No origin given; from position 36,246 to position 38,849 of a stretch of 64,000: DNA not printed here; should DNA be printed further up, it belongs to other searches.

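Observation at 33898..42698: Seven-gene respiratory module with an unusual order: heptahaem cyt c, FeS, NrfD, MopB, beta-propeller, hexahaem NapC-like, fused DsrMK-like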

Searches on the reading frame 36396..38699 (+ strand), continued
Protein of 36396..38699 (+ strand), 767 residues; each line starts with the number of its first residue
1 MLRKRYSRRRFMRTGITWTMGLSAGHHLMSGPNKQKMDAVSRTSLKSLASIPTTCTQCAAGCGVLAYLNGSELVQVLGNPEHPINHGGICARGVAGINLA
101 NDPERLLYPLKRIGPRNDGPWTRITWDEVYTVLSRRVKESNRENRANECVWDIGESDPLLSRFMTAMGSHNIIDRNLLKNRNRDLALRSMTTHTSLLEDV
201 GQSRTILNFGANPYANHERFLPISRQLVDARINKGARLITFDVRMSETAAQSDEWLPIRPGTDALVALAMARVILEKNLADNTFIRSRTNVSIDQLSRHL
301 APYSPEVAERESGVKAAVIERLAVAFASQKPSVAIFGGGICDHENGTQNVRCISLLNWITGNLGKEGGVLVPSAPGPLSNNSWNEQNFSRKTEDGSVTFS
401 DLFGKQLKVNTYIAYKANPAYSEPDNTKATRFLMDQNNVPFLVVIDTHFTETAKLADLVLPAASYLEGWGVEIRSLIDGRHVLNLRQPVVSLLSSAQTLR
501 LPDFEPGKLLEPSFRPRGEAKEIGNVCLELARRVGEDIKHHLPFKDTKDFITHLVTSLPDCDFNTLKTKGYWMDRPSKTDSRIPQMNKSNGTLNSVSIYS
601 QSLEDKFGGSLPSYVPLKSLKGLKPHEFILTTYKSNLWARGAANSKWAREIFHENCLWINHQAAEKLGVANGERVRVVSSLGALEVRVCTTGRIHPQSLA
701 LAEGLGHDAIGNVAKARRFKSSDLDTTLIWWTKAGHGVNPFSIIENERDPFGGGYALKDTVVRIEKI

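Call 95: search_protein_families(library=ncbifam, proteins=[P0256, P0231, P0214, P0247, P0143, P0162, P0207, P0219, P0122, P0134], max_evalue=1e-40)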
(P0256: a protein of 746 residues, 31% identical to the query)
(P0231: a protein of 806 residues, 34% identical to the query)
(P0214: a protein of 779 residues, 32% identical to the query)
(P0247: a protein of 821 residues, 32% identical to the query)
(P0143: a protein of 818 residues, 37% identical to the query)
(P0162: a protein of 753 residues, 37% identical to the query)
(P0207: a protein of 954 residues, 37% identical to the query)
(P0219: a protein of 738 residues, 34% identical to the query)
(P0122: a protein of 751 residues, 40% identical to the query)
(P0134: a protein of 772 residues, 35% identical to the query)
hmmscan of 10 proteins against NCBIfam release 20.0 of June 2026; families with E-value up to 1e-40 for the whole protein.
P0256 (746 aa): 5 families
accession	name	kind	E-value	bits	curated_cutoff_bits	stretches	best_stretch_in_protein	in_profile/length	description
NF041783.2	mnquin_red_QrcB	equivalog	1.3e-96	324.4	440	1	47-506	48-504/695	menaquinone reductase molybdopterin-binding-like subunit QrcB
NF012032.0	PRK15488.1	equivalog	5.6e-77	259.4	694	1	1-379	3-367/759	thiosulfate reductase PhsA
NF041714.1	arsenate_red_ArrA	equivalog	2.6e-65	221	1600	0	31-286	31-284/848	arsenate respiratory reductase molybdopterin-containing subunit ArrA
TIGR01591.1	Fdh-alpha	equivalog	5.4e-56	190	666.25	0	55-372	2-316/672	formate dehydrogenase subunit alpha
TIGR02166.1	dmsA_ynfE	subfamily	4.8e-52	177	777.7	0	1-290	1-291/794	DMSO/selenate family reductase complex A subunit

P0231 (806 aa): 6 families
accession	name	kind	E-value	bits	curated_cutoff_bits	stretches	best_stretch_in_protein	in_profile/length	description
NF012032.0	PRK15488.1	equivalog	1.1e-95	321.2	694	1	1-661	1-642/759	thiosulfate reductase PhsA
NF041783.2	mnquin_red_QrcB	equivalog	1.7e-95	320.7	440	1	1-539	1-507/695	menaquinone reductase molybdopterin-binding-like subunit QrcB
NF041714.1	arsenate_red_ArrA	equivalog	2.7e-86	290.5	1600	1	46-774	46-811/848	arsenate respiratory reductase molybdopterin-containing subunit ArrA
TIGR02166.1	dmsA_ynfE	subfamily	2.2e-64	217.9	777.7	1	3-762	1-752/794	DMSO/selenate family reductase complex A subunit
TIGR01591.1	Fdh-alpha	equivalog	1.5e-56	191.9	666.25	0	54-382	2-318/672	formate dehydrogenase subunit alpha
NF041885.1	selenate_YnfE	exception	3.4e-42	144.2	1675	0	78-353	81-369/805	selenate/tellurate reductase subunit YnfE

P0214 (779 aa): 6 families
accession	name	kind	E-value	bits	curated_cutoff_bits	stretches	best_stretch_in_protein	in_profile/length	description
NF041783.2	mnquin_red_QrcB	equivalog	1.1e-98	331.2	440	1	40-559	45-517/695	menaquinone reductase molybdopterin-binding-like subunit QrcB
NF012032.0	PRK15488.1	equivalog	1.8e-93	313.9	694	1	2-557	4-541/759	thiosulfate reductase PhsA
NF041714.1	arsenate_red_ArrA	equivalog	4.7e-70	236.7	1600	0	2-305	4-291/848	arsenate respiratory reductase molybdopterin-containing subunit ArrA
TIGR01591.1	Fdh-alpha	equivalog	2e-51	174.9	666.25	0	79-389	14-316/672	formate dehydrogenase subunit alpha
TIGR02166.1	dmsA_ynfE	subfamily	1.2e-47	162.5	777.7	1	1-542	1-558/794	DMSO/selenate family reductase complex A subunit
NF047855.1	AssmNtatRedNasC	equivalog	8e-41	140.1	1100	0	259-388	212-340/708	assimilatory nitrate reductase catalytic subunit NasC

P0247 (821 aa): 9 families
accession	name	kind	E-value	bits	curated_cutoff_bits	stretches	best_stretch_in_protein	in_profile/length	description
NF041714.1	arsenate_red_ArrA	equivalog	7.4e-104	348.5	1600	1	3-818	3-848/848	arsenate respiratory reductase molybdopterin-containing subunit ArrA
NF041783.2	mnquin_red_QrcB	equivalog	7.1e-99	331.8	440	1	44-565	48-523/695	menaquinone reductase molybdopterin-binding-like subunit QrcB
NF012032.0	PRK15488.1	equivalog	6.6e-91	305.4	694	1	2-648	2-623/759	thiosulfate reductase PhsA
TIGR02166.1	dmsA_ynfE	subfamily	3.9e-69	233.5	777.7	1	3-384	1-397/794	DMSO/selenate family reductase complex A subunit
TIGR01591.1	Fdh-alpha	equivalog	1.5e-56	191.8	666.25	0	52-383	2-316/672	formate dehydrogenase subunit alpha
NF011566.1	PRK14990.1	exception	2.1e-49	168.3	1600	1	48-777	58-774/814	dimethylsulfoxide reductase subunit A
NF041884.1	selenate_YnfF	exception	3.1e-49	167.6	1650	0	3-383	1-396/798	selenate/tellurate reductase subunit YnfF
NF041885.1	selenate_YnfE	exception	2.9e-48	164.3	1675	0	56-383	57-403/805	selenate/tellurate reductase subunit YnfE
TIGR03479.1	DMSO_red_II_alp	subfamily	3.3e-48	164.4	984.75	0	49-293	59-307/913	molybdopterin-dependent oxidoreductase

P0143 (818 aa): 12 families
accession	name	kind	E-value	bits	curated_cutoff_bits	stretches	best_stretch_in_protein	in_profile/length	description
NF012032.0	PRK15488.1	equivalog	7.9e-121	404.4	694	1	1-531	1-533/759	thiosulfate reductase PhsA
TIGR02166.1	dmsA_ynfE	subfamily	1.4e-88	297.8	777.7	1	3-573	1-606/794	DMSO/selenate family reductase complex A subunit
TIGR01591.1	Fdh-alpha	equivalog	8e-74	248.9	666.25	1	55-370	2-316/672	formate dehydrogenase subunit alpha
NF011566.1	PRK14990.1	exception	8.9e-63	212.5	1600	1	2-579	13-632/814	dimethylsulfoxide reductase subunit A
TIGR03479.1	DMSO_red_II_alp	subfamily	2e-62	211.5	984.75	0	48-292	55-308/913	molybdopterin-dependent oxidoreductase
NF041884.1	selenate_YnfF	exception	3.2e-60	203.9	1650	0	3-299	1-306/798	selenate/tellurate reductase subunit YnfF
NF041714.1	arsenate_red_ArrA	equivalog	1.1e-58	199.1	1600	0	1-290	1-295/848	arsenate respiratory reductase molybdopterin-containing subunit ArrA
NF041885.1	selenate_YnfE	exception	2.4e-57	194.3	1675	1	3-580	3-622/805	selenate/tellurate reductase subunit YnfE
NF041783.2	mnquin_red_QrcB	equivalog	3.9e-57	193.9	440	1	49-548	50-523/695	menaquinone reductase molybdopterin-binding-like subunit QrcB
NF047855.1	AssmNtatRedNasC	equivalog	4.2e-50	170.8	1100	0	52-366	25-337/708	assimilatory nitrate reductase catalytic subunit NasC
TIGR01553.1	formate-DH-alph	equivalog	1.9e-46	158.4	814.2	0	3-293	2-306/1009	formate dehydrogenase-N subunit alpha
NF011567.1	PRK14991.1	equivalog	3.4e-41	140.9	1750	0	84-135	134-185/1022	tetrathionate reductase subunit TtrA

P0162 (753 aa): 9 families
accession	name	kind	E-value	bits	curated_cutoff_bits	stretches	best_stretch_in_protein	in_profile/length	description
NF012032.0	PRK15488.1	equivalog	5.8e-110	368.5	694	1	2-325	42-361/759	thiosulfate reductase PhsA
TIGR02166.1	dmsA_ynfE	subfamily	4.7e-73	246.5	777.7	0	8-243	50-298/794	DMSO/selenate family reductase complex A subunit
TIGR03479.1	DMSO_red_II_alp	subfamily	6e-59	200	984.75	0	32-250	96-313/913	molybdopterin-dependent oxidoreductase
TIGR01591.1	Fdh-alpha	equivalog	3.3e-58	197.3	666.25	1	6-324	1-316/672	formate dehydrogenase subunit alpha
NF041884.1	selenate_YnfF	exception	1.1e-52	179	1650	1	10-494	53-565/798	selenate/tellurate reductase subunit YnfF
NF041714.1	arsenate_red_ArrA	equivalog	3.5e-51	174.3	1600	0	4-242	51-294/848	arsenate respiratory reductase molybdopterin-containing subunit ArrA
NF041783.2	mnquin_red_QrcB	equivalog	3.8e-51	174.1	440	0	3-329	52-369/695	menaquinone reductase molybdopterin-binding-like subunit QrcB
NF041885.1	selenate_YnfE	exception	2e-50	171.5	1675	1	9-488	55-566/805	selenate/tellurate reductase subunit YnfE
NF011566.1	PRK14990.1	exception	5.2e-46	157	1600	1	9-486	65-577/814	dimethylsulfoxide reductase subunit A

P0207 (954 aa): 6 families
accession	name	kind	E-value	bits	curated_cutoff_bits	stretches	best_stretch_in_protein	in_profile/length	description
NF012032.0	PRK15488.1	equivalog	3.4e-85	286.6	694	1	55-583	26-528/759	thiosulfate reductase PhsA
TIGR02166.1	dmsA_ynfE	subfamily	2.3e-65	221.1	777.7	1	68-583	41-558/794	DMSO/selenate family reductase complex A subunit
NF041714.1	arsenate_red_ArrA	equivalog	7.5e-57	193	1600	1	71-588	49-573/848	arsenate respiratory reductase molybdopterin-containing subunit ArrA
NF011566.1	PRK14990.1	exception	3.7e-44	150.9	1600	0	63-583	50-578/814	dimethylsulfoxide reductase subunit A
TIGR03479.1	DMSO_red_II_alp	subfamily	7.4e-43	146.7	984.75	0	76-305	70-297/913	molybdopterin-dependent oxidoreductase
NF041885.1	selenate_YnfE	exception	1.5e-41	142.1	1675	0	77-584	53-566/805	selenate/tellurate reductase subunit YnfE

P0219 (738 aa): 11 families
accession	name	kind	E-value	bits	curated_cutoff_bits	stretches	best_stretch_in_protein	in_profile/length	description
NF012032.0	PRK15488.1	equivalog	3e-141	471.9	694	1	1-528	1-534/759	thiosulfate reductase PhsA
NF041714.1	arsenate_red_ArrA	equivalog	3e-73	247.3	1600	1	1-521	1-567/848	arsenate respiratory reductase molybdopterin-containing subunit ArrA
TIGR02166.1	dmsA_ynfE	subfamily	6.3e-68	229.6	777.7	0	3-287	1-304/794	DMSO/selenate family reductase complex A subunit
TIGR01591.1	Fdh-alpha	equivalog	1.3e-65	221.8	666.25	1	48-684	2-640/672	formate dehydrogenase subunit alpha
NF047855.1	AssmNtatRedNasC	equivalog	6.5e-48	163.5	1100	0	433-690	420-676/708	assimilatory nitrate reductase catalytic subunit NasC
NF041783.2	mnquin_red_QrcB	equivalog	3.6e-47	160.9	440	0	47-363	55-365/695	menaquinone reductase molybdopterin-binding-like subunit QrcB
TIGR03479.1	DMSO_red_II_alp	subfamily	2.6e-44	151.5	984.75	0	84-280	105-305/913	molybdopterin-dependent oxidoreductase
NF041884.1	selenate_YnfF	exception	9.9e-44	149.4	1650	0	221-363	237-397/798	selenate/tellurate reductase subunit YnfF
NF041885.1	selenate_YnfE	exception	3.1e-43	147.7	1675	0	220-363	243-404/805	selenate/tellurate reductase subunit YnfE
TIGR00509.1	bisC_fam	subfamily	3.8e-42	144.5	1017.55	0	227-363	203-343/772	molybdopterin guanine dinucleotide-containing S/N-oxide reductase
NF011566.1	PRK14990.1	exception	1.5e-41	142.3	1600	0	220-364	256-418/814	dimethylsulfoxide reductase subunit A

P0122 (751 aa): 8 families
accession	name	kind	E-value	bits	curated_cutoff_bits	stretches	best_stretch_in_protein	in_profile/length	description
NF012032.0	PRK15488.1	equivalog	1.1e-87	294.9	694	1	31-358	35-361/759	thiosulfate reductase PhsA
TIGR02166.1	dmsA_ynfE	subfamily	5.5e-67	226.5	777.7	1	77-690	87-753/794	DMSO/selenate family reductase complex A subunit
TIGR01591.1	Fdh-alpha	equivalog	1.7e-60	204.9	666.25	1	42-357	1-316/672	formate dehydrogenase subunit alpha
NF041783.2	mnquin_red_QrcB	equivalog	5.9e-47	160.2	440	0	39-478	52-483/695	menaquinone reductase molybdopterin-binding-like subunit QrcB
TIGR03479.1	DMSO_red_II_alp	subfamily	6.9e-47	160.1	984.75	0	68-281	94-310/913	molybdopterin-dependent oxidoreductase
NF011566.1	PRK14990.1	exception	1.3e-46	159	1600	0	186-366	226-425/814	dimethylsulfoxide reductase subunit A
NF041884.1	selenate_YnfF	exception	1.3e-46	158.9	1650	0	189-363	209-402/798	selenate/tellurate reductase subunit YnfF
NF041885.1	selenate_YnfE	exception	8.8e-46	156.1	1675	0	188-363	215-409/805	selenate/tellurate reductase subunit YnfE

P0134 (772 aa): 5 families
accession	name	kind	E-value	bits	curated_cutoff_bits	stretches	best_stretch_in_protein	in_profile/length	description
NF012032.0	PRK15488.1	equivalog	9.7e-83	278.4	694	1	3-365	2-361/759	thiosulfate reductase PhsA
TIGR01591.1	Fdh-alpha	equivalog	8.5e-57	192.7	666.25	1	50-364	1-316/672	formate dehydrogenase subunit alpha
TIGR02166.1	dmsA_ynfE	subfamily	1.3e-52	178.9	777.7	0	5-285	2-299/794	DMSO/selenate family reductase complex A subunit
NF041714.1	arsenate_red_ArrA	equivalog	2.3e-47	161.7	1600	0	4-287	3-298/848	arsenate respiratory reductase molybdopterin-containing subunit ArrA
NF041783.2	mnquin_red_QrcB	equivalog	2e-43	148.6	440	0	47-465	52-460/695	menaquinone reductase molybdopterin-binding-like subunit QrcB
